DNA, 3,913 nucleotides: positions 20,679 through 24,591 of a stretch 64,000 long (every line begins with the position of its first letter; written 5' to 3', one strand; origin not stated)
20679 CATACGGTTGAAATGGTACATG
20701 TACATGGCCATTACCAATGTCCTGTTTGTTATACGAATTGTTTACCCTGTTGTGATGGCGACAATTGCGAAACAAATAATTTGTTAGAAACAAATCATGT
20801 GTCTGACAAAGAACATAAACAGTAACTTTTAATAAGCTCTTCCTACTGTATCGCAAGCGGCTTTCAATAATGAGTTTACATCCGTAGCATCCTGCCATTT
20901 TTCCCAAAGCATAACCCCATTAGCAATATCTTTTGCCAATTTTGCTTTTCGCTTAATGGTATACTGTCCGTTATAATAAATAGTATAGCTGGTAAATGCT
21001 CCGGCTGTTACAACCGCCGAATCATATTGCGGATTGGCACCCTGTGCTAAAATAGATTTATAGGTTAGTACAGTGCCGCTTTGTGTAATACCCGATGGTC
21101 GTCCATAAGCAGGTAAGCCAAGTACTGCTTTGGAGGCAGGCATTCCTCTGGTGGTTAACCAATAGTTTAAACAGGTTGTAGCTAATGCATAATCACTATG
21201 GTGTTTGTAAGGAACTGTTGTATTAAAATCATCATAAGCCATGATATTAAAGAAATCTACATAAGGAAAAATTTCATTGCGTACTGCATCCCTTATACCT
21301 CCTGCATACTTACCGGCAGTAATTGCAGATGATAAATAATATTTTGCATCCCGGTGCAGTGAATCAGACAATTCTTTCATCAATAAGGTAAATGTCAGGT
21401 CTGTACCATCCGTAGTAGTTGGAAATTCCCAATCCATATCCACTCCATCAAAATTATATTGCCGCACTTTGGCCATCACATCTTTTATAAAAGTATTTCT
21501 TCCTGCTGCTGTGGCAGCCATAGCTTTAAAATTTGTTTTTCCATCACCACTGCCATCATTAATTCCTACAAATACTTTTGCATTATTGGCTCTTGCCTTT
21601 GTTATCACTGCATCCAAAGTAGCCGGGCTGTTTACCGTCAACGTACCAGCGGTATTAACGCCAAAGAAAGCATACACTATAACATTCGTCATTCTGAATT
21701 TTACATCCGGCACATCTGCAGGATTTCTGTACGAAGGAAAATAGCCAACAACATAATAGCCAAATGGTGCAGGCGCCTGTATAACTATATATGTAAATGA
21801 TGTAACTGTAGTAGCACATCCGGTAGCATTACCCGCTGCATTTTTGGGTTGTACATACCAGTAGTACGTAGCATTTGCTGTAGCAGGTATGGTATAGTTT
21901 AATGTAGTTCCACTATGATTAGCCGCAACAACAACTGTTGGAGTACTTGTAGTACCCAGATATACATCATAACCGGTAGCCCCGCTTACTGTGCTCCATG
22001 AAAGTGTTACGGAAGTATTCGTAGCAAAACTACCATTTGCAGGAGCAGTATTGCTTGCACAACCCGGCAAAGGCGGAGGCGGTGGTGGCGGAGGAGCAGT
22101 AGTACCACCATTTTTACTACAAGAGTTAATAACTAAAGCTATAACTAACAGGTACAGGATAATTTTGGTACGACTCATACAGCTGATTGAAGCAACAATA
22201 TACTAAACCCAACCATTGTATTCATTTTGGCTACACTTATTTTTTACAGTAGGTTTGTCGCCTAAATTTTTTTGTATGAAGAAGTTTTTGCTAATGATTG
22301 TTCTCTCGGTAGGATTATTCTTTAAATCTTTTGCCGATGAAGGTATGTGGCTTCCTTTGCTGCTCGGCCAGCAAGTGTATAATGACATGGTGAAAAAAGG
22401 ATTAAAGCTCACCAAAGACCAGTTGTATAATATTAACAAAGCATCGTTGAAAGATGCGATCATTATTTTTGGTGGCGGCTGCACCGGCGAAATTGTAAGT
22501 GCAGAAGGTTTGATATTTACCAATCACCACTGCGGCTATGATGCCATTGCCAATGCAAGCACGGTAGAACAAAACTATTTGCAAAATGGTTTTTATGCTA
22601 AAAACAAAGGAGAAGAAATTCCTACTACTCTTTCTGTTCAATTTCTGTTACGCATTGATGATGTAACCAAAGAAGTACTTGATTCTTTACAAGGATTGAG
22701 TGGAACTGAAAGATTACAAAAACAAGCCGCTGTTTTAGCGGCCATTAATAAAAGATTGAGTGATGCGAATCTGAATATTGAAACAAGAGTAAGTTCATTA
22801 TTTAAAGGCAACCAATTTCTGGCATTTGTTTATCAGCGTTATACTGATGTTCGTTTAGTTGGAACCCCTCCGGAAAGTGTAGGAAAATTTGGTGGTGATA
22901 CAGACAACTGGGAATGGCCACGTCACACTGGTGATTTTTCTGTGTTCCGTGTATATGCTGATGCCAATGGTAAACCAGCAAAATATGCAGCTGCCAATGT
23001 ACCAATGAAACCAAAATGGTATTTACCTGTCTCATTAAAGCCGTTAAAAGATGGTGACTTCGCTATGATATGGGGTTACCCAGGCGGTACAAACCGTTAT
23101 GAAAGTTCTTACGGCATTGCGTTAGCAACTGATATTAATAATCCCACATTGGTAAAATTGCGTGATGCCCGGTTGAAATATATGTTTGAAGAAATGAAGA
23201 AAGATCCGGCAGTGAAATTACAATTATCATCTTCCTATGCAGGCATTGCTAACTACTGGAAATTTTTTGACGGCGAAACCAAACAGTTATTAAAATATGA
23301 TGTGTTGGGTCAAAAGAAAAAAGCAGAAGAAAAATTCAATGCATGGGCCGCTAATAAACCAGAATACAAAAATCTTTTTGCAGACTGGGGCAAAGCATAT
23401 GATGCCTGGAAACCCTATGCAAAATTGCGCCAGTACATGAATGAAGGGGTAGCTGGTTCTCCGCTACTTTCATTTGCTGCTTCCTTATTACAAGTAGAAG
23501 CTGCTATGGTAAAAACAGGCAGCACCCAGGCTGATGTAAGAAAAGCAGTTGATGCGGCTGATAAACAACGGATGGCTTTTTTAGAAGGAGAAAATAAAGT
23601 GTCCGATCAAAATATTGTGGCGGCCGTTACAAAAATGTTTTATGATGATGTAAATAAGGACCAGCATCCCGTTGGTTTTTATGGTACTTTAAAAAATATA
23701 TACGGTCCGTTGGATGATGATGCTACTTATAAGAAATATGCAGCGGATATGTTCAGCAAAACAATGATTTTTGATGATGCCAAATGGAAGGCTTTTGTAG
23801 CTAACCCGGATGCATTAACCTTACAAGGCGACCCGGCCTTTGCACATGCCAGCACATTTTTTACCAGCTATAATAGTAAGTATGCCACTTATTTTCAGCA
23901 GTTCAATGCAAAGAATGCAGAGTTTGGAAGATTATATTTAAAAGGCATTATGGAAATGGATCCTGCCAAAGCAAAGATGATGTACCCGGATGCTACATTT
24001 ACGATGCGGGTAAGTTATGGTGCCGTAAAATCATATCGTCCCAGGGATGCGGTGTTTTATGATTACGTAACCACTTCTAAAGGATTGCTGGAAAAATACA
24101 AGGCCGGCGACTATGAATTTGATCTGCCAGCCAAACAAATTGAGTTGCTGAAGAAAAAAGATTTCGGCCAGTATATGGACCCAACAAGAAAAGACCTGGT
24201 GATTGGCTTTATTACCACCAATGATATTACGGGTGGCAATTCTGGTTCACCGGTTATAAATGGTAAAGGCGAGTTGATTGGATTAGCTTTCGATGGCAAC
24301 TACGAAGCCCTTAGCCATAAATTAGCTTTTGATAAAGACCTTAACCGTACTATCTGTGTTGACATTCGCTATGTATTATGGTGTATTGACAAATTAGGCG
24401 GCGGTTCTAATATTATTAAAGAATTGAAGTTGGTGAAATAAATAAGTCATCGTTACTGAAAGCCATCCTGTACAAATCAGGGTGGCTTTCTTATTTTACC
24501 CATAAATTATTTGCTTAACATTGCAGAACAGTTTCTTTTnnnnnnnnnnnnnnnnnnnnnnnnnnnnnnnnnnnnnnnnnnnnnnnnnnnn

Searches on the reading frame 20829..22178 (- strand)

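Call 49: search_protein_families(library=pfam, proteins=[window:20829-22178:-])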
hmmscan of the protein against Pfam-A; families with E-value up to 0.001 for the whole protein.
window:20829-22178:- (449 aa): 1 family
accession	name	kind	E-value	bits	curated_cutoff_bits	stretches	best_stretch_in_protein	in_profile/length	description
PF00704.34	Glyco_hydro_18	-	2.3e-41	142.9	29.6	1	143-430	2-317/317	Glycosyl hydrolases family 18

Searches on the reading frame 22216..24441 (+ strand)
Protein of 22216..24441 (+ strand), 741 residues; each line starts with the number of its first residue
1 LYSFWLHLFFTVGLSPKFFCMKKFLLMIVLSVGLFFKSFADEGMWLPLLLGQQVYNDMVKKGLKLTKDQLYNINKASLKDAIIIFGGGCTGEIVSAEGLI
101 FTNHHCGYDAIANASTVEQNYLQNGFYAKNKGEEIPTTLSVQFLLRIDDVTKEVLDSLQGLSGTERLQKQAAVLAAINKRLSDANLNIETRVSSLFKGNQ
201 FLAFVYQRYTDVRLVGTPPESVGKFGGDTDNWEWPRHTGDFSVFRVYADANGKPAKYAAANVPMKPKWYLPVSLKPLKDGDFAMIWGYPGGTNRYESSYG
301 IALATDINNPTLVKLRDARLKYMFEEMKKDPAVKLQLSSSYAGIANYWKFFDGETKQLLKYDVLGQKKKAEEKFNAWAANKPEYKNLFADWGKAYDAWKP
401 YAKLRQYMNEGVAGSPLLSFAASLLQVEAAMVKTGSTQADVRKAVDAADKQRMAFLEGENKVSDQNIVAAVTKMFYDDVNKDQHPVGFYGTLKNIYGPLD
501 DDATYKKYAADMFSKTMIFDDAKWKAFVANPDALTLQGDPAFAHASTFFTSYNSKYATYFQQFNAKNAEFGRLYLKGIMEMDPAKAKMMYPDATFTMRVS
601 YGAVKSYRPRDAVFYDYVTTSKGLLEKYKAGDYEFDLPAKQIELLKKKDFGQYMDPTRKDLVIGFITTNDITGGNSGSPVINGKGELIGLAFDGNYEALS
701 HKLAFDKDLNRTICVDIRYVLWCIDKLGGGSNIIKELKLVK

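Call 49: search_protein_families(library=pfam, proteins=[window:22216-24441:+])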
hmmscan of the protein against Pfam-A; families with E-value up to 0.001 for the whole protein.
window:22216-24441:+ (741 aa): 3 families
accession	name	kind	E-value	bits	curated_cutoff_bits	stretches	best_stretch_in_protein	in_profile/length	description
PF10459.15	Peptidase_S46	-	1.3e-212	708.7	22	1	40-738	1-697/698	Peptidase S46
PF13365.12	Trypsin_2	-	3.5e-08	34.7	27.6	0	666-690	120-144/144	Trypsin-like peptidase domain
PF00089.32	Trypsin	-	4.2e-06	27.2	20.6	0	664-702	168-206/220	Trypsin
